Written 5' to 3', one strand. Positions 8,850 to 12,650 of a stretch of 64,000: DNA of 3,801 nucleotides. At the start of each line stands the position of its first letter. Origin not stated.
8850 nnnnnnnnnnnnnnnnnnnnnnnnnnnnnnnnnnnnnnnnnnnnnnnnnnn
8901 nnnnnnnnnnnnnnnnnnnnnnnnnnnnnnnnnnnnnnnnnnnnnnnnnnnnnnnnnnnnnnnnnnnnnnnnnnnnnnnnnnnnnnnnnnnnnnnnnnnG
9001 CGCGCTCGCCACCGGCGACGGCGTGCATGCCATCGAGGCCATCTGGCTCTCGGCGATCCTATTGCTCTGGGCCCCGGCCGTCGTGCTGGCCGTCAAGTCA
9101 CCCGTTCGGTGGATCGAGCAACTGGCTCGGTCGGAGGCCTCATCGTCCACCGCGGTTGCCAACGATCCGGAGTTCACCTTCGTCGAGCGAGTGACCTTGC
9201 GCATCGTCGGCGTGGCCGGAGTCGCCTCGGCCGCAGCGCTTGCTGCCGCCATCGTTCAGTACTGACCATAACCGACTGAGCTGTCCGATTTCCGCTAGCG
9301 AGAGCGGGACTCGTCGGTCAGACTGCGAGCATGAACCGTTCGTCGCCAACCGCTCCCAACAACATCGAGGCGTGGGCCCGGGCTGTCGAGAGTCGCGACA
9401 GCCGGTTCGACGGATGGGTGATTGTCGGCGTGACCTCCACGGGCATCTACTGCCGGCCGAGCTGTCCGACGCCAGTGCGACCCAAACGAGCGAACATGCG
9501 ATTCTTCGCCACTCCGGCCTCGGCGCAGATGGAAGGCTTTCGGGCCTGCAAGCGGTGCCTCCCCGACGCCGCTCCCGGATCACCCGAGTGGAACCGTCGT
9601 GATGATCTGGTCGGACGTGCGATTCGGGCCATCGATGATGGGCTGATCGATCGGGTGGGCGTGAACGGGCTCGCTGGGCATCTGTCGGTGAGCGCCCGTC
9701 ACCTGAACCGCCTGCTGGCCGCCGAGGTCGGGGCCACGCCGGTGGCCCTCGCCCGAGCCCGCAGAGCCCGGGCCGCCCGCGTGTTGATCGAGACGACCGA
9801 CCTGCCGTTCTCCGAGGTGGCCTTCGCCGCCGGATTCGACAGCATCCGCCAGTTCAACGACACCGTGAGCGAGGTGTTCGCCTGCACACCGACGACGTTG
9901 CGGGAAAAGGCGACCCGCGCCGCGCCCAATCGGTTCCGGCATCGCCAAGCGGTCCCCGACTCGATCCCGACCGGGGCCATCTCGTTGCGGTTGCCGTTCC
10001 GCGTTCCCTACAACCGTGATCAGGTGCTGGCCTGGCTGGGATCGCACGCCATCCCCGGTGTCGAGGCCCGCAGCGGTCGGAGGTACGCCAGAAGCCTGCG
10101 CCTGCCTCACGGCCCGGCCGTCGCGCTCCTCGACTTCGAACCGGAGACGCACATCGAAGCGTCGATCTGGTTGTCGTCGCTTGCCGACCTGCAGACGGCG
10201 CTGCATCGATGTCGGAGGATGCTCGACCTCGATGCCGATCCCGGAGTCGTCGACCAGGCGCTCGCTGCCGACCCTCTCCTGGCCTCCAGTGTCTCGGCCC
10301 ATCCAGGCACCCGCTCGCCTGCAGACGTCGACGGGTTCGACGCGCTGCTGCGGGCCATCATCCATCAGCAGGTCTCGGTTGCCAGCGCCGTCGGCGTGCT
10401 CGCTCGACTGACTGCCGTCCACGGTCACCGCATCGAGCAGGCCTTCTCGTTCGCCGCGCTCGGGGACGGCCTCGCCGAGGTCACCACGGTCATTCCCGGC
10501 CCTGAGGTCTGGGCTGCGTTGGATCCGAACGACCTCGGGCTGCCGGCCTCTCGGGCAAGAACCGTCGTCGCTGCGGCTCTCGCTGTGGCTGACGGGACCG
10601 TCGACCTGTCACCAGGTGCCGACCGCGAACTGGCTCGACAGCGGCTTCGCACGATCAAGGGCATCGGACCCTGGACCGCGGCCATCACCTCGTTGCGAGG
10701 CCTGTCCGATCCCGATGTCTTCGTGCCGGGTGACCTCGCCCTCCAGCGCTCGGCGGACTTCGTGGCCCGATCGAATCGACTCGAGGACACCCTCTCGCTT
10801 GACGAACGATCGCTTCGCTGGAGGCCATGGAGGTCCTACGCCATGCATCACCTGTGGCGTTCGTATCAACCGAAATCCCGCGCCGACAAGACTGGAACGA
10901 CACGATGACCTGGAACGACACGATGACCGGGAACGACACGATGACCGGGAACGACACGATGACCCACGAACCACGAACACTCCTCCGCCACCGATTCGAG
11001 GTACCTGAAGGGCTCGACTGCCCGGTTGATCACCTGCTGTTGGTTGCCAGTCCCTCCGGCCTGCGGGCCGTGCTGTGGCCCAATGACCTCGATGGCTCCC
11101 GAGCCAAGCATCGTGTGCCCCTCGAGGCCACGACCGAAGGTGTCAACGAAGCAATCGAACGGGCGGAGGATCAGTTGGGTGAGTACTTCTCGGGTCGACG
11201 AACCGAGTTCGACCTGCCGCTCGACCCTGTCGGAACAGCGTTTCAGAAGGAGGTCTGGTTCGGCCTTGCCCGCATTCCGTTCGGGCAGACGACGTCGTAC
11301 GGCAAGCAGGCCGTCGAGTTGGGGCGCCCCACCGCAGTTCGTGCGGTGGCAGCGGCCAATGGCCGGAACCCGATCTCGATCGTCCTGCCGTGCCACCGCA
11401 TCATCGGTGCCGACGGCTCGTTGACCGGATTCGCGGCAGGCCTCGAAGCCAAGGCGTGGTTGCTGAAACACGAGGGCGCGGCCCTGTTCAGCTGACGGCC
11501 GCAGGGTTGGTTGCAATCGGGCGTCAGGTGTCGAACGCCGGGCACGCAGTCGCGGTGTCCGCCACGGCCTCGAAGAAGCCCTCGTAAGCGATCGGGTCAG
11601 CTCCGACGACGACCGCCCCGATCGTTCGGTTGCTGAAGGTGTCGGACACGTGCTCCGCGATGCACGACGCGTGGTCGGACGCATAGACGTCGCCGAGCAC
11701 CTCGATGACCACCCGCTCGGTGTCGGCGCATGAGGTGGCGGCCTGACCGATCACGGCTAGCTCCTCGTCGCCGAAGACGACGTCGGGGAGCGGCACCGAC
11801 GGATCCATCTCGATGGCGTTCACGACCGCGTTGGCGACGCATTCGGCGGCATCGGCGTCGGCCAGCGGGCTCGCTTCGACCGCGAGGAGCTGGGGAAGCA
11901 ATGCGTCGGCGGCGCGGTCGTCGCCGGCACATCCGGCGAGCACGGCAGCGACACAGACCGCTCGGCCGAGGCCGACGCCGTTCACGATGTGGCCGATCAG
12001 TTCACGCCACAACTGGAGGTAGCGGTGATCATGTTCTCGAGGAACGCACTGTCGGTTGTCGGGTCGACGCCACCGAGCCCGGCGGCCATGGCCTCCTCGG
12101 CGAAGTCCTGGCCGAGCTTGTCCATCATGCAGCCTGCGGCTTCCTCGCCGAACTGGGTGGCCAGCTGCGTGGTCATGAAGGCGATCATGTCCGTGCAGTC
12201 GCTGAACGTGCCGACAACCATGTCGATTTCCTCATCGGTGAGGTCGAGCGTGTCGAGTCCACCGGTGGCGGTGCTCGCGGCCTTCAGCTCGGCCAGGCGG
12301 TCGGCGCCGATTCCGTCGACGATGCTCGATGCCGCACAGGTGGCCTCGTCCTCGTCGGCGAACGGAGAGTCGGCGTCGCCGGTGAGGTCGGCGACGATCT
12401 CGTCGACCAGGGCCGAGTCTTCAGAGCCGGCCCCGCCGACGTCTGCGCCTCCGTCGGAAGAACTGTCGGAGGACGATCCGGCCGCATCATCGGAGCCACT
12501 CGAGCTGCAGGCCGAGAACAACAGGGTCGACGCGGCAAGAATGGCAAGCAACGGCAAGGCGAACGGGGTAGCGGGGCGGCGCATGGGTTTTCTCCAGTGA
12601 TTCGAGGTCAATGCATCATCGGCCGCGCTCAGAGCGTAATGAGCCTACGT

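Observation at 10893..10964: Four-fold tandem amplification of the alkA/ogt ATGA stop-start junction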

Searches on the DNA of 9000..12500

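Call 62: search_rna_families(source=window, start=9000, end=12500, threshold=evalue, max_evalue=1)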
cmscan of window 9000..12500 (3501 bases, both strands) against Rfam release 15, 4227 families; matches with E-value up to 1: 1.
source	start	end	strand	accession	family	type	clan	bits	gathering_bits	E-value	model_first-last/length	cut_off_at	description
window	12156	12225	+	RF03018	RT-15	Gene; sRNA;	-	17.7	82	0.38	1-192/192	no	RT-15 RNA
